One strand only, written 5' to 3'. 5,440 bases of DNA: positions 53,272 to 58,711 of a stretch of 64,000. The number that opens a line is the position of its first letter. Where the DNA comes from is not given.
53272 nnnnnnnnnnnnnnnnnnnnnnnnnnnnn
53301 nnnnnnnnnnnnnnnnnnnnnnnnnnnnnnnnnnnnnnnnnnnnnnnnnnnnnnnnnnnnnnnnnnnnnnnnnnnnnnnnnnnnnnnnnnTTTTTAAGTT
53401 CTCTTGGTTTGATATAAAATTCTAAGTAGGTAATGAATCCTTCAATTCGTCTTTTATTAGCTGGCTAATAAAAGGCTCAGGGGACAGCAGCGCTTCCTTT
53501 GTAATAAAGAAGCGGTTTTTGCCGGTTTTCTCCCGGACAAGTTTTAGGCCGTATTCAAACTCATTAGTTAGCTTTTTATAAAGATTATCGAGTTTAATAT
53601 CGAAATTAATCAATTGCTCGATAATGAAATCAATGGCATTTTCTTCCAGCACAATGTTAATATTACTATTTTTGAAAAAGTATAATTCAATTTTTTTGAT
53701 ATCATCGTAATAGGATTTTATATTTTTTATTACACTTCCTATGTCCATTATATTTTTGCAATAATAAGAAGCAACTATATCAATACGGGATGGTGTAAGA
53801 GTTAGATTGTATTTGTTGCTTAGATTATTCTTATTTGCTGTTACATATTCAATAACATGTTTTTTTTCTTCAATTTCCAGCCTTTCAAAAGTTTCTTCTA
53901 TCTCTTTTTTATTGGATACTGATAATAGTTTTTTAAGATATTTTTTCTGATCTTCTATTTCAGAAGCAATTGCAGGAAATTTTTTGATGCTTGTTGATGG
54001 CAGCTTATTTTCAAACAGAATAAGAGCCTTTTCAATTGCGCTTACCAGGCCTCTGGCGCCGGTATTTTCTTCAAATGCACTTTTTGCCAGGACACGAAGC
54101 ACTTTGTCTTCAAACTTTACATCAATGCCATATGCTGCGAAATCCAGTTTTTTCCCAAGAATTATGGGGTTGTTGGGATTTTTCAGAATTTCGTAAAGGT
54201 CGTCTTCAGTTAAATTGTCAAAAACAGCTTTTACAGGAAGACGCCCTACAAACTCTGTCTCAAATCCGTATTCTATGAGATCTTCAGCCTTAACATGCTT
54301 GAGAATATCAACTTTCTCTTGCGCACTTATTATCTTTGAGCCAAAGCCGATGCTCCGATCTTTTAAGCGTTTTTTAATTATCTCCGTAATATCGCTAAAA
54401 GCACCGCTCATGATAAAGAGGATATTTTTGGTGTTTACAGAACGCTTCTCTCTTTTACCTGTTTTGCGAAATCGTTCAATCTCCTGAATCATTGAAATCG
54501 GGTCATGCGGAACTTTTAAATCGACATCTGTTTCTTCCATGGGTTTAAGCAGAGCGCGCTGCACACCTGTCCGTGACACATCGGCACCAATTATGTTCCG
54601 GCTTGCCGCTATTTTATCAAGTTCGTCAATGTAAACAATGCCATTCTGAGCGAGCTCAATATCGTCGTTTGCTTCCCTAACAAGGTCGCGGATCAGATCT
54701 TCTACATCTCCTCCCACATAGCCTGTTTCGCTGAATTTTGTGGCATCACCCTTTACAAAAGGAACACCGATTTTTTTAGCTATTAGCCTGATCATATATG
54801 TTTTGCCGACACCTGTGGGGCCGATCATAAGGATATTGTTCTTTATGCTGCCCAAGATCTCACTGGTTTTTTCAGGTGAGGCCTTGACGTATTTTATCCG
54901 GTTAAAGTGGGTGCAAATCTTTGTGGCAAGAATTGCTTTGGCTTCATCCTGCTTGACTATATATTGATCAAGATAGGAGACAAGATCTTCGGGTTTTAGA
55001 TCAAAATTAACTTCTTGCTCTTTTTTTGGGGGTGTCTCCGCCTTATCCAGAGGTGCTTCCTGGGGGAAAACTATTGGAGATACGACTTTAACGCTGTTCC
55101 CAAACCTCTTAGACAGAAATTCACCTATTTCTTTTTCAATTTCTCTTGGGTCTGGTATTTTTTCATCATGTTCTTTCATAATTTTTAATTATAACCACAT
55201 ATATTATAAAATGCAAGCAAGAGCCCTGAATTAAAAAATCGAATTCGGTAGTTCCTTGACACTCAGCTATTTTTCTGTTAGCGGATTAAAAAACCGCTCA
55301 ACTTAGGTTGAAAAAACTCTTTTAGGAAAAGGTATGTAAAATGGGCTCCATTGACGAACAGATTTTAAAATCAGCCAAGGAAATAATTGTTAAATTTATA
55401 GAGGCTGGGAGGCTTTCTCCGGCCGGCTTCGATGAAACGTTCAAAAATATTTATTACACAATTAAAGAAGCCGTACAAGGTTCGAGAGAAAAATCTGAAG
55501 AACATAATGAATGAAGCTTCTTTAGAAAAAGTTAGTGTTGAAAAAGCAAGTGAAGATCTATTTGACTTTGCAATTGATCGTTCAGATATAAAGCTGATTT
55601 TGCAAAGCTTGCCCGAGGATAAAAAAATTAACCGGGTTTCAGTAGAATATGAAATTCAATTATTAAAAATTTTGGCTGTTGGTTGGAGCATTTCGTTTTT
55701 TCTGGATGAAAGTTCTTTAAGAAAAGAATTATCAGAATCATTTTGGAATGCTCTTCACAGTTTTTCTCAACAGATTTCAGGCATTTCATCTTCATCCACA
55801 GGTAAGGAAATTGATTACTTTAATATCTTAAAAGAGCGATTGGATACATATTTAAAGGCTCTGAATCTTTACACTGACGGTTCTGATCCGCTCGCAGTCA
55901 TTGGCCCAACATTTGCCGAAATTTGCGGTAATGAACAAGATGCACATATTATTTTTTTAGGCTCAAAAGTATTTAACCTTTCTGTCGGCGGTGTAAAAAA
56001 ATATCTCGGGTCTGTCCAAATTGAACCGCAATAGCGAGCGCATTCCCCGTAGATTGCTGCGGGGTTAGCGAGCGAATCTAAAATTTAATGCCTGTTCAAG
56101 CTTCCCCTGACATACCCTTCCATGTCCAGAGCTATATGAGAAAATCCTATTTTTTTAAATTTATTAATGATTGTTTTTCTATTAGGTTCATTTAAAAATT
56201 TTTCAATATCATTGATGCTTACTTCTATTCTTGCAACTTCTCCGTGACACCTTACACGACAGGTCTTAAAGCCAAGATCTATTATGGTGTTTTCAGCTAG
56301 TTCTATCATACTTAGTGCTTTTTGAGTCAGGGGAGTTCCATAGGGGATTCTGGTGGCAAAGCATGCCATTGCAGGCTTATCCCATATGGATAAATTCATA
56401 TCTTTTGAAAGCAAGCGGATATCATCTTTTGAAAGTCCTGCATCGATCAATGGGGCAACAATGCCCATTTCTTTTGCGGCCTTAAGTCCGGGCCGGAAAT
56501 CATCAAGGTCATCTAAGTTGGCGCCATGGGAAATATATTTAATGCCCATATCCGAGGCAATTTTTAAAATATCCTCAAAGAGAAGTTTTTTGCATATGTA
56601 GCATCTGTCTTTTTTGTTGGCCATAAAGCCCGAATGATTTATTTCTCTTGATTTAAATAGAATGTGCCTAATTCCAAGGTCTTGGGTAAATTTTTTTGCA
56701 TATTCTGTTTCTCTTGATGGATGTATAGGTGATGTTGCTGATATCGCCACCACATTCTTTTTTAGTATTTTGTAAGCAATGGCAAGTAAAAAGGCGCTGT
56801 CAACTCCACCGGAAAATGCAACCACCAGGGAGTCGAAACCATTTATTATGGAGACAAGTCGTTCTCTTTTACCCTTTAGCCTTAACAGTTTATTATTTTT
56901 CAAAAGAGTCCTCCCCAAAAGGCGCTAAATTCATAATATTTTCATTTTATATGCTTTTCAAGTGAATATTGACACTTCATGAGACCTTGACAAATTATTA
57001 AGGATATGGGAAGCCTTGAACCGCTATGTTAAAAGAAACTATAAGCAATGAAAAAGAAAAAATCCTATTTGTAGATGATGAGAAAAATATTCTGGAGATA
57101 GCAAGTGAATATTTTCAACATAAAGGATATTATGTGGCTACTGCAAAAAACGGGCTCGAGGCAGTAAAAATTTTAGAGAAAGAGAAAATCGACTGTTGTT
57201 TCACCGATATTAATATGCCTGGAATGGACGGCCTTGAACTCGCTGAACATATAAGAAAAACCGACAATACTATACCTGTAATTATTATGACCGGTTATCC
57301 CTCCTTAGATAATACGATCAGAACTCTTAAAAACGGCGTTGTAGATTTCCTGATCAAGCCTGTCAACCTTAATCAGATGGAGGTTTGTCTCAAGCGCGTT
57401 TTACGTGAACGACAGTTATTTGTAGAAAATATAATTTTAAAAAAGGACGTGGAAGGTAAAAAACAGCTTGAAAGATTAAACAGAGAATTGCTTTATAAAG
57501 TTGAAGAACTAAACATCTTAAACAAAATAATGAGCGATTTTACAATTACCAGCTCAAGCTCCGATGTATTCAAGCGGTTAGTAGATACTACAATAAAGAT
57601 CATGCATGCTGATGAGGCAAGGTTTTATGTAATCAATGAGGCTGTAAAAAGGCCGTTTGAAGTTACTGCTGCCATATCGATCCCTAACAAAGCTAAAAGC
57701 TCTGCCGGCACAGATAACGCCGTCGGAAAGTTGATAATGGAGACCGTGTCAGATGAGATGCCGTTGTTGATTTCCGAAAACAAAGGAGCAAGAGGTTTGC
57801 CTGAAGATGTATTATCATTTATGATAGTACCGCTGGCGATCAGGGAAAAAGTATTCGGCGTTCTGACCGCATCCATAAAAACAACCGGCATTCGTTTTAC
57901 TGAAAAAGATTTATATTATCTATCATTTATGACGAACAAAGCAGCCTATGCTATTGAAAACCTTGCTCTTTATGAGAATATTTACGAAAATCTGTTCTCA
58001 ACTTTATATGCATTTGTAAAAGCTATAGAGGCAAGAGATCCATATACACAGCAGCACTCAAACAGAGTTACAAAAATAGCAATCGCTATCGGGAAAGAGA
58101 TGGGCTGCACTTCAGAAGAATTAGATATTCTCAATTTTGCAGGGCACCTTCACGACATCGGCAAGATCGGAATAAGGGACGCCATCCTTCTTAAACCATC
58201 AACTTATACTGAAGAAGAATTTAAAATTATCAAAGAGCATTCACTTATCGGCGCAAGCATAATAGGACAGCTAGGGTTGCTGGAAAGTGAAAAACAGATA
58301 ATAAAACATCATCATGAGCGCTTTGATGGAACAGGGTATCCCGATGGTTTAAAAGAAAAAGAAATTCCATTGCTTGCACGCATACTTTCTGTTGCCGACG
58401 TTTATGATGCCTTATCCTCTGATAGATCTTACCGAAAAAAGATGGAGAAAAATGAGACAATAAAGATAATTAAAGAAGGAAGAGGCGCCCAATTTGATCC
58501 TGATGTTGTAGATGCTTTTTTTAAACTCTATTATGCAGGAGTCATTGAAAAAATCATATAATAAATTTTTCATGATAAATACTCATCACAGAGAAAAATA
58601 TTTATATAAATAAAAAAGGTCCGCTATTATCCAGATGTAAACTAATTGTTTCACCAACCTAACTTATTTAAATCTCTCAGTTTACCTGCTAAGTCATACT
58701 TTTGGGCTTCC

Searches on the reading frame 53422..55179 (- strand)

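Call 41: search_protein_families(library=pfam, proteins=[window:53422-55179:-], max_evalue=0.001)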
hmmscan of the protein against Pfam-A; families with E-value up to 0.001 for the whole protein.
window:53422-55179:- (585 aa): 5 families
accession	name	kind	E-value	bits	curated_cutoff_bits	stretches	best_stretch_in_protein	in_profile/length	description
PF07724.20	AAA_2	-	3.9e-25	89.2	27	1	114-316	4-165/166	AAA domain (Cdc48 subfamily)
PF00004.35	AAA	-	7.2e-16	59.3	21.2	1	116-220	1-98/131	ATPase family associated with various cellular activities (AAA)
PF10431.15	ClpB_D2-small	-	1.7e-07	31.6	21.9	1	343-386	19-60/81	C-terminal, D2-small domain, of ClpB protein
PF00493.29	MCM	-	3.5e-05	23.5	23.3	1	99-193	45-136/224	MCM P-loop domain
PF07728.20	AAA_5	-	0.00067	20.1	22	0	115-191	1-79/139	AAA domain (dynein-related subfamily)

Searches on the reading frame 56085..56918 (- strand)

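Call 41: search_protein_families(library=pfam, proteins=[window:56085-56918:-], max_evalue=0.001)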
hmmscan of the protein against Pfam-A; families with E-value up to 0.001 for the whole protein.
window:56085-56918:- (277 aa): 6 families
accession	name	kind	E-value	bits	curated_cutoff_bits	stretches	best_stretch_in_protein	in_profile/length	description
PF06508.19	QueC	-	7.5e-08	32.6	22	1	32-97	3-70/210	Queuosine biosynthesis protein QueC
PF02540.23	NAD_synthase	-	1.4e-07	31.4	21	1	26-93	16-84/242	NAD synthase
PF00733.27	Asn_synthase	-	8.7e-06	26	21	1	33-88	22-77/354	Asparagine synthase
PF00764.25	Arginosuc_synth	-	0.00047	20.7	27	0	31-166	2-151/162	Arginosuccinate synthase N-terminal HUP domain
PF01171.26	ATP_bind_3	-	0.00057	20.1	27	1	31-82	2-58/182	PP-loop family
PF01507.26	PAPS_reduct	-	0.00069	20.1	22.5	1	31-102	2-72/175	Phosphoadenosine phosphosulfate reductase domain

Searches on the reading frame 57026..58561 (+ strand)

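Call 41: search_protein_families(library=pfam, proteins=[window:57026-58561:+], max_evalue=0.001)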
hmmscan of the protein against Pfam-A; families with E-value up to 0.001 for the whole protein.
window:57026-58561:+ (511 aa): 6 families
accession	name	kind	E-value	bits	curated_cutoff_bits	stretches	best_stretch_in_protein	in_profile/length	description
PF13487.12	HD_5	-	9.4e-40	136.6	27.2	1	331-494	4-170/170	HD domain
PF00072.30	Response_reg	-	2.2e-30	105.5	30.2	1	13-119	1-107/111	Response regulator receiver domain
PF01966.28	HD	-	3.7e-22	79.2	22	1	343-462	3-115/116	HD domain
PF13492.12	GAF_3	-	1.6e-05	25.8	27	1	192-312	16-129/129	GAF domain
PF13185.12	GAF_2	-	0.00013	22.6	28.6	1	179-311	5-136/136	GAF domain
PF01590.32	GAF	-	0.00038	21.4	22.4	1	180-310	4-133/133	GAF domain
